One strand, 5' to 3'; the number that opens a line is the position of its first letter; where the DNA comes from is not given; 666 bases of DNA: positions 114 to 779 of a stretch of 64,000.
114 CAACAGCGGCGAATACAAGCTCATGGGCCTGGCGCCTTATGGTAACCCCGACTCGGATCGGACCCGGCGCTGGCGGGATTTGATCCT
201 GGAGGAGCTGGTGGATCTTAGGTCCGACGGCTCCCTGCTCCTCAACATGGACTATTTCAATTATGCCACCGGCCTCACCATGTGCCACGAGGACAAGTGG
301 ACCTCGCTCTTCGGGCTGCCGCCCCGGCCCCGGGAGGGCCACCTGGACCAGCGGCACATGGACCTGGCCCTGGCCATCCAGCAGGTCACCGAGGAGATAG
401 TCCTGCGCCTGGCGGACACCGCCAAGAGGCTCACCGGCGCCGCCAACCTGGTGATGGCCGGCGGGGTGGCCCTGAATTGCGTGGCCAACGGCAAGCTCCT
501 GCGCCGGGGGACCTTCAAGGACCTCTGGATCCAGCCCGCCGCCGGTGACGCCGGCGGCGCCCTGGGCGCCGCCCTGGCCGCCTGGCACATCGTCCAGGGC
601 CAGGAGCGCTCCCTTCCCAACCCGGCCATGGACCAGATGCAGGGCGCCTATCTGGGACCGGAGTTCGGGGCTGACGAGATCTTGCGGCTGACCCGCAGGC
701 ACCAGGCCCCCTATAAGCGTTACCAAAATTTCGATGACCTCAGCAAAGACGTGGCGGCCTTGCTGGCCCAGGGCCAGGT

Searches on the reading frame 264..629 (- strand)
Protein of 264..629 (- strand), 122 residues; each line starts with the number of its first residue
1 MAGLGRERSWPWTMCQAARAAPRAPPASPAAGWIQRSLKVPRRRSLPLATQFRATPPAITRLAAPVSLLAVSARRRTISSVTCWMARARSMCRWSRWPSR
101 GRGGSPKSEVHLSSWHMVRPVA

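Call 100: search_protein_families(library=padloc, alignment_id=A6, max_evalue=1e-8)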
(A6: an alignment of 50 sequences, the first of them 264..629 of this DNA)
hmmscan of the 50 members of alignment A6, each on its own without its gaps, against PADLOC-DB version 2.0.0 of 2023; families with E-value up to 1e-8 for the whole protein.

A. member 1, window:264-629:- (122 aa): 0 families

B. families by the number of members that match (of 50 scanned): 46 families (the first 25 are shown)
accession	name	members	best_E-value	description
PDLC04135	mad3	2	5.5e-34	mads_3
PDLC04134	mad2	2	5.9e-15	mads_2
PDLC04140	mad8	2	5.7e-11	mads_8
PDLC04914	PDC-S11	1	9.7e-142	-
PDLC03259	MTase_II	1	2.1e-131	Type II methyltransferase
PDLC04911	PDC-S11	1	4.3e-95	-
PDLC04912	PDC-S11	1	6.9e-88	-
PDLC03350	MTase_II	1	6.7e-70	Type II methyltransferase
PDLC03353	MTase_II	1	3.1e-62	Type II methyltransferase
PDLC03283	MTase_II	1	6.6e-52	Type II methyltransferase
PDLC04913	PDC-S11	1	1.5e-39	-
PDLC03387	MTase_II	1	4.5e-32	Type II methyltransferase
PDLC03260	MTase_II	1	2.2e-28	Type II methyltransferase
PDLC03236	MTase_II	1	1.5e-27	Type II methyltransferase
PDLC03371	MTase_II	1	1.1e-24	Type II methyltransferase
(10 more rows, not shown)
